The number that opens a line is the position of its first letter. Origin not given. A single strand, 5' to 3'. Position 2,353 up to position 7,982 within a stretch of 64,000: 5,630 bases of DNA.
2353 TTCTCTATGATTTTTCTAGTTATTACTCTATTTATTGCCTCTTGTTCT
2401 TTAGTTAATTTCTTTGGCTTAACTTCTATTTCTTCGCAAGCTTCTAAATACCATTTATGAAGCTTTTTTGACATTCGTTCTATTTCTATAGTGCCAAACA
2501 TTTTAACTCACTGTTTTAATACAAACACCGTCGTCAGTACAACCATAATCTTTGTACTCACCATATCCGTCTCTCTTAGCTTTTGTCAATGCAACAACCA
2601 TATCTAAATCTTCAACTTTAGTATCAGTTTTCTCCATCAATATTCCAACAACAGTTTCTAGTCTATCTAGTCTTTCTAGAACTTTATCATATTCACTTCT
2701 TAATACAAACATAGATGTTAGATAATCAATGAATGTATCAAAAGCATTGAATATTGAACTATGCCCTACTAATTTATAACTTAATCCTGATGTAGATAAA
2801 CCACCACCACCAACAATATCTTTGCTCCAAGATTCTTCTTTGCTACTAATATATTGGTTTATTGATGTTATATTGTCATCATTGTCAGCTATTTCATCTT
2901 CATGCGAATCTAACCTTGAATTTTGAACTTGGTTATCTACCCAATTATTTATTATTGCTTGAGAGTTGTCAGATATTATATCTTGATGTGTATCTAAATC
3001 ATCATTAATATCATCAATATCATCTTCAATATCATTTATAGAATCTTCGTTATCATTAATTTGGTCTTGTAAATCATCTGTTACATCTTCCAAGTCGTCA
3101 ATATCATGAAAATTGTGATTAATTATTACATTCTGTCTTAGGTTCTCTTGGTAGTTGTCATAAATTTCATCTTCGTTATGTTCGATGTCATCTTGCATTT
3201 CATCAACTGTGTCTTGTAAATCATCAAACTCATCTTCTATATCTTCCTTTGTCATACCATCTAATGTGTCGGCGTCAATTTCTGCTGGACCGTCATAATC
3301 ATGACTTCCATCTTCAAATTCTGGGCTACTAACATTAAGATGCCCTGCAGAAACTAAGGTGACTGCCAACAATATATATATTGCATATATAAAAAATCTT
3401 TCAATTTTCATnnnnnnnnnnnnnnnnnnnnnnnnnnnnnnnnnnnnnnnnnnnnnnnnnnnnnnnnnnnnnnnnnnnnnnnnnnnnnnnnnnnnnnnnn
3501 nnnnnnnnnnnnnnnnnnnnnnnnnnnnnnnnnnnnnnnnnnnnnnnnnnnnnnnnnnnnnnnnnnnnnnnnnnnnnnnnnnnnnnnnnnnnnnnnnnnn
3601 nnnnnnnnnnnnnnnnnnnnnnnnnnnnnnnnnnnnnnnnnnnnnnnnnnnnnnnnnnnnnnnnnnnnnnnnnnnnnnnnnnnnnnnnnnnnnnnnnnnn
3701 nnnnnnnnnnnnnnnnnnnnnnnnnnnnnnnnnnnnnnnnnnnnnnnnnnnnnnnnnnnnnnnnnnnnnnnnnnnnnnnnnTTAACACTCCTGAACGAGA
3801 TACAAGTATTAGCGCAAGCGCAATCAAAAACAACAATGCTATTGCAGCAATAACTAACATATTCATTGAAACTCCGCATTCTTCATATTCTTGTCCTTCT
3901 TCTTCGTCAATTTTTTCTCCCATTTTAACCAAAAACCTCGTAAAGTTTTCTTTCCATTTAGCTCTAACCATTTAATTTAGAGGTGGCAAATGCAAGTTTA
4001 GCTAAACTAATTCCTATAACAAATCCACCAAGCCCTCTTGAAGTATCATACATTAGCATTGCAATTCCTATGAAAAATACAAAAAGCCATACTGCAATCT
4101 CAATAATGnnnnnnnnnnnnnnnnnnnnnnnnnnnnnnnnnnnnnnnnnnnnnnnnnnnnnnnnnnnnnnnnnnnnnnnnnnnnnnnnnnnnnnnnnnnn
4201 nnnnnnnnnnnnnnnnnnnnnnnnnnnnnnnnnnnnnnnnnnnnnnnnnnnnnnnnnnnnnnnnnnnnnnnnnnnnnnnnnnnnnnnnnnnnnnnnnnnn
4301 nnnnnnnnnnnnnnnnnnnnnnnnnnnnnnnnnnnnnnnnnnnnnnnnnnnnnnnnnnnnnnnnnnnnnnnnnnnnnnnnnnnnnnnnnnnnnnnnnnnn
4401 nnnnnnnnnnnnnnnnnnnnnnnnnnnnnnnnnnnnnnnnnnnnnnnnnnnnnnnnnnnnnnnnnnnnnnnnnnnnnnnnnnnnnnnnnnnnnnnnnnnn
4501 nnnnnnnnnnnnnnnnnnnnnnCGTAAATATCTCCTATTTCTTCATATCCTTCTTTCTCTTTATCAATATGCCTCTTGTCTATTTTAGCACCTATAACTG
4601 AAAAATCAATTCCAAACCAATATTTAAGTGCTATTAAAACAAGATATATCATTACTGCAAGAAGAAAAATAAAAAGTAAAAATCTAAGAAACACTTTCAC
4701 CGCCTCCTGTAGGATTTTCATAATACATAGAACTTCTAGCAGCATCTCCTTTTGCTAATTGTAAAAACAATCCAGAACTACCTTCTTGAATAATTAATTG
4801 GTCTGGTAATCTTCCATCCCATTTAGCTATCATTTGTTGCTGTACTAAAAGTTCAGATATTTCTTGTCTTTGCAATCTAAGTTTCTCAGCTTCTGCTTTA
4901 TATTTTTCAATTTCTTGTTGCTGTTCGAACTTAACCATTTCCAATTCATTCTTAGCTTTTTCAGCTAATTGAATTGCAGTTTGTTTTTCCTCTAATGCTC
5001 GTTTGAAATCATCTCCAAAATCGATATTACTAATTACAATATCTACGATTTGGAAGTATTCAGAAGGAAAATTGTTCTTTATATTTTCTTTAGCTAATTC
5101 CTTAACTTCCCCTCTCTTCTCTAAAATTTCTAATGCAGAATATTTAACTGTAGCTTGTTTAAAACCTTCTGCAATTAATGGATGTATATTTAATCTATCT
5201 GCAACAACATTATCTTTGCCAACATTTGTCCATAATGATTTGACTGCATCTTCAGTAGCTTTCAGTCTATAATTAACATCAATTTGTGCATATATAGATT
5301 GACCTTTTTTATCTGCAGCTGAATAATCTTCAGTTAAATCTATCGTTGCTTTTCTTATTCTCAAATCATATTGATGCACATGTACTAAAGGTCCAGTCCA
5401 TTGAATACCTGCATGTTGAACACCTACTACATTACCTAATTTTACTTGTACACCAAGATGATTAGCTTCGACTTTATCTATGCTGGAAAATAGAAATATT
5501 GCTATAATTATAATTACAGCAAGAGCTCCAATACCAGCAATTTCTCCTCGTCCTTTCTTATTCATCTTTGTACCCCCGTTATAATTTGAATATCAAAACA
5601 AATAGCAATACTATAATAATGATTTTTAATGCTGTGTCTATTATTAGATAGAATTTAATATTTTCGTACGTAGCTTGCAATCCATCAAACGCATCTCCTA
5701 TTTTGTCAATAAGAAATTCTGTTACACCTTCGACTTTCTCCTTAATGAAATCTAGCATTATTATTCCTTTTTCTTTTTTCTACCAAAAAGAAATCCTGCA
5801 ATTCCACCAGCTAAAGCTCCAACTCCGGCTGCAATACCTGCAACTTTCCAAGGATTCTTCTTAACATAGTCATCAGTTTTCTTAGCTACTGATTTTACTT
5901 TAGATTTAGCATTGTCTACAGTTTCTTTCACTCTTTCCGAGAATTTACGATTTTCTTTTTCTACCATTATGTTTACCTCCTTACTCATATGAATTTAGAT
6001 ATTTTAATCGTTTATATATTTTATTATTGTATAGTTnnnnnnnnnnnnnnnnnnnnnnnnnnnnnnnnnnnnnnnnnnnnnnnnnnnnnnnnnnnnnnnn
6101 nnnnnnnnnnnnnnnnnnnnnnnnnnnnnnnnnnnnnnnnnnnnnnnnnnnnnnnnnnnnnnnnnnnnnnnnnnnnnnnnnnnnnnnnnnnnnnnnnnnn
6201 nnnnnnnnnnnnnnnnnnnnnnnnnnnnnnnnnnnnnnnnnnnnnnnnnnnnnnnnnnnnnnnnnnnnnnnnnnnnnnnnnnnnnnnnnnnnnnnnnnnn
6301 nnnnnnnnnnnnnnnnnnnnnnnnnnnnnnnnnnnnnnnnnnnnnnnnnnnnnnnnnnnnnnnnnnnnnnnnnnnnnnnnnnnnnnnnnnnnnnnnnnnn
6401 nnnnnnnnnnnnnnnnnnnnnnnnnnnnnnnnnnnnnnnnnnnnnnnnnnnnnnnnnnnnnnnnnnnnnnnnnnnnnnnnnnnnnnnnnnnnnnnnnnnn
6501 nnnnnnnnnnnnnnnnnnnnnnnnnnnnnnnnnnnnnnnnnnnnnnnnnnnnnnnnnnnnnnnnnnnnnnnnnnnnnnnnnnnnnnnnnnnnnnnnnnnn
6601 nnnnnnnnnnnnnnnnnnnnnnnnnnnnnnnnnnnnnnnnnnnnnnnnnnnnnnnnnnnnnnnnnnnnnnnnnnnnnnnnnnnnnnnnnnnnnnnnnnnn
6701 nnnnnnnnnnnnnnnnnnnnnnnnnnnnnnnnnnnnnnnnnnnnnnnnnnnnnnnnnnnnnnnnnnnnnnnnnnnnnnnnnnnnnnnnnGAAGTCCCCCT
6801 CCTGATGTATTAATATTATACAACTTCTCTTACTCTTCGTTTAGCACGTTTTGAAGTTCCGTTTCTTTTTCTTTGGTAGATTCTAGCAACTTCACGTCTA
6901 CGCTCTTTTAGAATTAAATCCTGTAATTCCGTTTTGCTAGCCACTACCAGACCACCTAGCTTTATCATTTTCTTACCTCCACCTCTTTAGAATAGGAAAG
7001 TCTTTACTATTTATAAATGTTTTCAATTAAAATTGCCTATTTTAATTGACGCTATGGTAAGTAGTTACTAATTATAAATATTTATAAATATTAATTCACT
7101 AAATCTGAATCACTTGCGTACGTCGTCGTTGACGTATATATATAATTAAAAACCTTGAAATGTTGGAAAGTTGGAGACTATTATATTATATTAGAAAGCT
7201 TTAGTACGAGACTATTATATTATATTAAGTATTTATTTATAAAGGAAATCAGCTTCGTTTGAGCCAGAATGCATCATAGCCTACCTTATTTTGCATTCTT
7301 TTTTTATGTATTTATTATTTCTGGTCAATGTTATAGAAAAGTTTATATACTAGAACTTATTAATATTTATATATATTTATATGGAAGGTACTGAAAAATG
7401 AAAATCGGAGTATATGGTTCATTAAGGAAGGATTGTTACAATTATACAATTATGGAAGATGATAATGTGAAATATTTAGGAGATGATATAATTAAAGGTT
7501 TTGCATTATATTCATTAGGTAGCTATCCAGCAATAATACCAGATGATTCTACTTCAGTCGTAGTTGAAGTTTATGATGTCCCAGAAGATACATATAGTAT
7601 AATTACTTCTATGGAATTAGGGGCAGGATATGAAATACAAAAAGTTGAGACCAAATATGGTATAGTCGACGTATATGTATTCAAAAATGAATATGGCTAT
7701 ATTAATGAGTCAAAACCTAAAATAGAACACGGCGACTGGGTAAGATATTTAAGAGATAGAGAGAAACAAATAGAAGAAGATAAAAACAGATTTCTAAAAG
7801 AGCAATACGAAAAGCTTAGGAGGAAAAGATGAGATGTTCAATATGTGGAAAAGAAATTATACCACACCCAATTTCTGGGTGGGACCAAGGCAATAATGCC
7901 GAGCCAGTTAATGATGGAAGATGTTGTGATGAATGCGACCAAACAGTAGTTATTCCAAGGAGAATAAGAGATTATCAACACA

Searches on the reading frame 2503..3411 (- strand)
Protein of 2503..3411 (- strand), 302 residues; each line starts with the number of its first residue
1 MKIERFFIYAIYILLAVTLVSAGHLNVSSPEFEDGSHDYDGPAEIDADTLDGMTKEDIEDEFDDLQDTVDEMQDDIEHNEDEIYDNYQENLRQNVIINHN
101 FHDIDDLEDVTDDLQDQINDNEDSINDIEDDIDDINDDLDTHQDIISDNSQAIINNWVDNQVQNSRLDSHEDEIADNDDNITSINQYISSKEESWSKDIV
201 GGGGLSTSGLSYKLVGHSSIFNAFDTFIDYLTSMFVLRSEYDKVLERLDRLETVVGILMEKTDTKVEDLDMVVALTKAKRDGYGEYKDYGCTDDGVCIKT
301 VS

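Call 11: search_protein_families(library=pfam, proteins=[window:2503-3411:-], max_evalue=0.01)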
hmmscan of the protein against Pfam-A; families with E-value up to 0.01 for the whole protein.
window:2503-3411:- (302 aa): 2 families
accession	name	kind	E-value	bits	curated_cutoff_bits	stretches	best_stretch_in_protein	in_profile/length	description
PF08702.15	Fib_alpha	-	0.0016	19.1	29.9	0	56-134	52-127/143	Fibrinogen alpha/beta chain family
PF14362.11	DUF4407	-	0.0018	18.1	31.3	0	57-143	138-229/297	Domain of unknown function (DUF4407)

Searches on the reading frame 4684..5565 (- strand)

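Call 11: search_protein_families(library=pfam, proteins=[window:4684-5565:-], max_evalue=0.01)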
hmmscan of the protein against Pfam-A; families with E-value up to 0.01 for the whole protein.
window:4684-5565:- (293 aa): 1 family
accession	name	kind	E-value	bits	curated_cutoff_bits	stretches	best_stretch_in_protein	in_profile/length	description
PF01145.31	Band_7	-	7.5e-18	65.6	23.6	1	31-209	2-173/176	SPFH domain / Band 7 family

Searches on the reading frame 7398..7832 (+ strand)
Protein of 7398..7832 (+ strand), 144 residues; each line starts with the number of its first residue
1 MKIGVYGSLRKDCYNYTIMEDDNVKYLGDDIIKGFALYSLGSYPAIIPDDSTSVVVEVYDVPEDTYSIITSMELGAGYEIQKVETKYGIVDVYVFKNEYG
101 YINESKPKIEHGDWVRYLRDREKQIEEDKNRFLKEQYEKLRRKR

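Call 32: search_protein_families(library=pfam, proteins=[window:7398-7832:+], max_evalue=0.01)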
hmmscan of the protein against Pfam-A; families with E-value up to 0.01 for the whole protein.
window:7398-7832:+ (144 aa): 1 family
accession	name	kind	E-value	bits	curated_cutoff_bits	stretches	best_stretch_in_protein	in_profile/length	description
PF06094.17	GGACT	-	1.4e-15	58.3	22.8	1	5-115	3-119/120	Gamma-glutamyl cyclotransferase, AIG2-like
